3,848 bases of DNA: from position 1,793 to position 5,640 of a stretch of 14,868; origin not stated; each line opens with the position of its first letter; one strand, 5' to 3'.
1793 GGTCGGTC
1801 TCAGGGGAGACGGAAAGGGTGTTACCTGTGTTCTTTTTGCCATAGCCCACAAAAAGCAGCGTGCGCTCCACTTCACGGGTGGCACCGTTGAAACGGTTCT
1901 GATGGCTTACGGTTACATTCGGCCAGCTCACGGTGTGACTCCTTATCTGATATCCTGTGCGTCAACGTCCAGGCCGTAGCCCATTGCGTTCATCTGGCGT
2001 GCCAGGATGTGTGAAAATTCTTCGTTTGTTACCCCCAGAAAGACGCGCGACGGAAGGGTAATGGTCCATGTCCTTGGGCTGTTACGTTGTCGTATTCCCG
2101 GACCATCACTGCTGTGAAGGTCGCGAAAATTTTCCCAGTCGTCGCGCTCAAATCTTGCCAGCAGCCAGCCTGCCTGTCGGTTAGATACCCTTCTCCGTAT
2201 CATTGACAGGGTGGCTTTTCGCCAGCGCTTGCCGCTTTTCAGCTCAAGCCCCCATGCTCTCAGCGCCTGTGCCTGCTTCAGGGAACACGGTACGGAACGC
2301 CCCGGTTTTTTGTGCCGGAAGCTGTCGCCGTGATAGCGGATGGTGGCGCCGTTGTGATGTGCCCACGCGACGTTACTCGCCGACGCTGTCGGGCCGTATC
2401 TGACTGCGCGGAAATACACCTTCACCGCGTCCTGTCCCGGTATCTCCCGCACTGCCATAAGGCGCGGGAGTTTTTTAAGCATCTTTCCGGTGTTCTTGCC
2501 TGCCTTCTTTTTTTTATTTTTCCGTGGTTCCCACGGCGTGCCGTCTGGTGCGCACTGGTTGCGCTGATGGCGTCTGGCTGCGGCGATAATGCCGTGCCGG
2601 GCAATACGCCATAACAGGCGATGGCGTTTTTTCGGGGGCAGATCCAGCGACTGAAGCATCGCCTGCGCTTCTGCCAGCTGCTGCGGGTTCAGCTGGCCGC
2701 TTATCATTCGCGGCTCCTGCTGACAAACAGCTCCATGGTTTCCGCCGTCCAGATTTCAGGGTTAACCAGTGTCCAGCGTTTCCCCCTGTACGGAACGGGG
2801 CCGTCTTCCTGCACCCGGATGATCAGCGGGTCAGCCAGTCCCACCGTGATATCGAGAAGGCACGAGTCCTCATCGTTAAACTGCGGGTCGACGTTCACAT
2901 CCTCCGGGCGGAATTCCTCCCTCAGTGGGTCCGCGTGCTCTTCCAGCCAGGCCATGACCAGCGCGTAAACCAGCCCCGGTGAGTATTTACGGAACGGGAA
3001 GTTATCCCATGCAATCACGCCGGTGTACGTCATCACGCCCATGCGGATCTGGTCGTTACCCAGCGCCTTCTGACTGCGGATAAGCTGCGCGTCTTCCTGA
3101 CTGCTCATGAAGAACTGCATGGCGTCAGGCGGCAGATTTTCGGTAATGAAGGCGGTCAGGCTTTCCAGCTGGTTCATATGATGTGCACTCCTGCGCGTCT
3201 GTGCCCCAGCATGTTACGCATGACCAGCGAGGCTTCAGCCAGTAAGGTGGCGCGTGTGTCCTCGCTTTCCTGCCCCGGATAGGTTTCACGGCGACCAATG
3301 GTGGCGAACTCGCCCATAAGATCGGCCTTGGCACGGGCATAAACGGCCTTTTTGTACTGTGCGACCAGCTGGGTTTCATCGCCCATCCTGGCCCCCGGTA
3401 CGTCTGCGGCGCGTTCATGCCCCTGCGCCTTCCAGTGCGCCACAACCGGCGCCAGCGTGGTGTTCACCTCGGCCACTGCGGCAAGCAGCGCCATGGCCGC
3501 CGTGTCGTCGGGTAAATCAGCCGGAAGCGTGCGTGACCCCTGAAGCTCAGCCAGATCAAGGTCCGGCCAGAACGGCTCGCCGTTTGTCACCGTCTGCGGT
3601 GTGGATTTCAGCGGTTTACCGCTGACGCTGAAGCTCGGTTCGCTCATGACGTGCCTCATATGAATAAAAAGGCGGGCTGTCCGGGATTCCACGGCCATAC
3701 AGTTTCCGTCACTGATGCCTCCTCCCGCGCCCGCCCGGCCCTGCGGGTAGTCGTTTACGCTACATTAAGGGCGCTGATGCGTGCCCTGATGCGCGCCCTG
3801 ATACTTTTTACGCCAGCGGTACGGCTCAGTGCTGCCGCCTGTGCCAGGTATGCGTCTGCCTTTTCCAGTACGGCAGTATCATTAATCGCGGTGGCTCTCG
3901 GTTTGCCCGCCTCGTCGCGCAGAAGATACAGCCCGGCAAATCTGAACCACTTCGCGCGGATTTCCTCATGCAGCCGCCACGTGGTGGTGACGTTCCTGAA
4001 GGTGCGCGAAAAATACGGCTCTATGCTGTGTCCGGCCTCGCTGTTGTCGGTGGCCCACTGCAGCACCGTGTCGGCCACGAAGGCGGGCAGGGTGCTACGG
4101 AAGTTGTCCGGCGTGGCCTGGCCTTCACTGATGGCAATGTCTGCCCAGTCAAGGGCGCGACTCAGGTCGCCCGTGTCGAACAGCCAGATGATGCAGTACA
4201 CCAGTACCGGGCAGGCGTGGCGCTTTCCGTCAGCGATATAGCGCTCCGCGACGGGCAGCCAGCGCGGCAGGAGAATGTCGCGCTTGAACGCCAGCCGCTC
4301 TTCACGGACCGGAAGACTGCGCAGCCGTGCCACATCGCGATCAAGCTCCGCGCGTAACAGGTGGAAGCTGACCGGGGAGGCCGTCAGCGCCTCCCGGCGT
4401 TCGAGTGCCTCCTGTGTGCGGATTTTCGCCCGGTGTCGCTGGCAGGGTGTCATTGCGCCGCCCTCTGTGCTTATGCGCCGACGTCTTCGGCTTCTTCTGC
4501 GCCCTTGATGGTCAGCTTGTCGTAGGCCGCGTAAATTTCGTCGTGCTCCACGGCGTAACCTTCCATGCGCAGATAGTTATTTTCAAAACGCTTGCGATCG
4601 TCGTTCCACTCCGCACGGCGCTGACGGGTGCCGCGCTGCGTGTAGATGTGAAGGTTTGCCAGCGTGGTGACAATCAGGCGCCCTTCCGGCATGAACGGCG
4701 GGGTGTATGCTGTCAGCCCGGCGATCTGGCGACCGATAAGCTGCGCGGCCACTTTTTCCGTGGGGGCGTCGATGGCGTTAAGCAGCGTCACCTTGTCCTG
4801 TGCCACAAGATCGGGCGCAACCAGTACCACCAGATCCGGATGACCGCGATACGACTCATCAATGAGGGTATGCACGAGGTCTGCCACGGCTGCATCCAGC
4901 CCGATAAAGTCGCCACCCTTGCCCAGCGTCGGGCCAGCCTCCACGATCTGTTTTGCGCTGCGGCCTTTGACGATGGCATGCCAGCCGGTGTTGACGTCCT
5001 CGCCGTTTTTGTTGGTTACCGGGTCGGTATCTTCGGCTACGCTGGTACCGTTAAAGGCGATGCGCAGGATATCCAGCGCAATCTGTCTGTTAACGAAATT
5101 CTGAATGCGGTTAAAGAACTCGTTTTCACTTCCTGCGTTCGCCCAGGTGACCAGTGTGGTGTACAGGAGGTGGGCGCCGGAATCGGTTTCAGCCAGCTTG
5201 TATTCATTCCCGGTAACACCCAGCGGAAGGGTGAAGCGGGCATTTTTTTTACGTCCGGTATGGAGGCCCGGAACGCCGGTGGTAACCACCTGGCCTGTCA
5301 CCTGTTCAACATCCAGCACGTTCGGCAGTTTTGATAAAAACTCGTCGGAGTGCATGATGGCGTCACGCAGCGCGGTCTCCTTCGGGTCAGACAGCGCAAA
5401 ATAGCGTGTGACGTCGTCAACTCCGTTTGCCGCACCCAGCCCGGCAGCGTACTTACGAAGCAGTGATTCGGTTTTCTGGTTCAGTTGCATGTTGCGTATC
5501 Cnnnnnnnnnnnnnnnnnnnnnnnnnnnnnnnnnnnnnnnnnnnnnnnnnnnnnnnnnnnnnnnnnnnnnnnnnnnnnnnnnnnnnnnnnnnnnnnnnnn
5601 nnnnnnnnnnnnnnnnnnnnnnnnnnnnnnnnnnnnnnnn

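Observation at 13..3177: Mosaic morphogenesis module: tail genes follow head completion directly, with no lysis cassette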

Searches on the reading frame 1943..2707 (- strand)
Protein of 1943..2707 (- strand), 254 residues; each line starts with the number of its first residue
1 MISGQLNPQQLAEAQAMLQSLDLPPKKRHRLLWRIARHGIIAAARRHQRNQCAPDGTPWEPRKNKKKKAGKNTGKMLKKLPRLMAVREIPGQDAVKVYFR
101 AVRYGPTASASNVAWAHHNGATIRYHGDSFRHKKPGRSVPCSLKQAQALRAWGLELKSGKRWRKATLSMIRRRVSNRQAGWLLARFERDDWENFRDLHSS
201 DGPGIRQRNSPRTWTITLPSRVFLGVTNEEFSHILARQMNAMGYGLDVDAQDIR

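Call 4: search_protein_families(library=pfam, proteins=[window:1943-2707:-], max_evalue=0.01)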
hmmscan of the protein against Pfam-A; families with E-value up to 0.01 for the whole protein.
window:1943-2707:- (254 aa): 1 family
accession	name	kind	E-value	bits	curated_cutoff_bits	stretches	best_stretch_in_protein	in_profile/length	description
PF05069.18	Phage_tail_S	-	8.3e-12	45.6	24.3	1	12-124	4-110/148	Phage virion morphogenesis family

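Call 5: search_protein_families(library=phrogs, proteins=[window:1943-2707:-], max_evalue=0.001)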
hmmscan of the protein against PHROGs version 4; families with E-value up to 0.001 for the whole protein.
window:1943-2707:- (254 aa): 1 family
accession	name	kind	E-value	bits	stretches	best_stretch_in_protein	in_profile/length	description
phrog_26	-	connector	1.1e-29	105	1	1-254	77-250/321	tail completion or Neck1 protein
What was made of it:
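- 1943..2707 (-): Tail completion / virion morphogenesis protein (gpS-like, 254 aa). It carries a roughly 100-aa HP1-type insertion relative to P2 gpS. PF05069, E 8e-12; phrog_26, E 1e-29 (calls 4, 5).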

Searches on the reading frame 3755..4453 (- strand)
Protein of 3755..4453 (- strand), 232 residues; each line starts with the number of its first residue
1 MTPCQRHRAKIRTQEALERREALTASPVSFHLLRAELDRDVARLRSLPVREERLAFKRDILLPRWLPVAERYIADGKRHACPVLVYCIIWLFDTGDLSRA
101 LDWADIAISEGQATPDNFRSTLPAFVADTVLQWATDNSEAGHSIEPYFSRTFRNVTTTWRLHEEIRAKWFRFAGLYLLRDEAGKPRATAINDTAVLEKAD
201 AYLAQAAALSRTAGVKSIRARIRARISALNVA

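Call 4: search_protein_families(library=pfam, proteins=[window:3755-4453:-], max_evalue=0.01)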
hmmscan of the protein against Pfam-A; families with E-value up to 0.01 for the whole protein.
window:3755-4453:- (232 aa): 1 family
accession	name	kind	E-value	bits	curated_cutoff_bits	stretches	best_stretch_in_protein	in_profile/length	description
PF05944.17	Phage_term_smal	-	1.8e-36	125.5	29.4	1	35-164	2-130/130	Phage small terminase subunit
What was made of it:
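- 3755..4453 (-): Small terminase subunit (gpM-like). PF05944, E 2e-36 (call 4).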

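Call 5: search_protein_families(library=phrogs, proteins=[window:3755-4453:-], max_evalue=0.001)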
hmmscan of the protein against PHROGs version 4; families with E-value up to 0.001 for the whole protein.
window:3755-4453:- (232 aa): 3 families
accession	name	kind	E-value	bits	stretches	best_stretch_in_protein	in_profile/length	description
phrog_74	-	head and packaging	2.1e-66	224.8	1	1-230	2-221/232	terminase small subunit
phrog_9273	-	head and packaging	3.3e-14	53.9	1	1-132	2-132/139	terminase small subunit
phrog_5997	-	head and packaging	3.9e-13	51.3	1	89-217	2-117/162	terminase small subunit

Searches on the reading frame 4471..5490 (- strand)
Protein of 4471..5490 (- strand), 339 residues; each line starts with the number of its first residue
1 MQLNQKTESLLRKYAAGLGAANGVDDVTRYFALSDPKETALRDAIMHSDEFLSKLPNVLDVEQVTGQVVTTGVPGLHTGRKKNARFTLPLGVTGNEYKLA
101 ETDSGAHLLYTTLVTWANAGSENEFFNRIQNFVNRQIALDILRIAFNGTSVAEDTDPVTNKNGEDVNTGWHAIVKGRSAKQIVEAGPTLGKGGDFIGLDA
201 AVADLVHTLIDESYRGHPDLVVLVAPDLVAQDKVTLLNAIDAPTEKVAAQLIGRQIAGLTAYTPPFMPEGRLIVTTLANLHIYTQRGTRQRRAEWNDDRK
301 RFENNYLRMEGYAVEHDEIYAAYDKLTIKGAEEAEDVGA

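Call 4: search_protein_families(library=pfam, proteins=[window:4471-5490:-], max_evalue=0.01)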
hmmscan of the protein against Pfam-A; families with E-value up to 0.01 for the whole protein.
window:4471-5490:- (339 aa): 1 family
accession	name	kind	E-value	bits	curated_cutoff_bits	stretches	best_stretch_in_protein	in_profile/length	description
PF05125.18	Phage_cap_P2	-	3.9e-88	296.1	27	1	11-325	2-326/327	Phage major capsid protein, P2 family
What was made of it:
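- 4471..5490 (-): Major capsid protein, P2 family (gpN-like). PF05125, E 4e-88 (call 4).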

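Call 5: search_protein_families(library=phrogs, proteins=[window:4471-5490:-], max_evalue=0.001)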
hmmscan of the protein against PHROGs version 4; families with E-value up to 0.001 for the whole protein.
window:4471-5490:- (339 aa): 3 families
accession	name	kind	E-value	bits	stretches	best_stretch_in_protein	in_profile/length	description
phrog_70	-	head and packaging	5.6e-107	358.9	1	3-334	1-342/345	major head protein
phrog_8979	-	unknown function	3.1e-13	51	1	5-176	3-176/180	-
phrog_14867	-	head and packaging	9.2e-08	32.8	1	245-321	13-91/101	major head protein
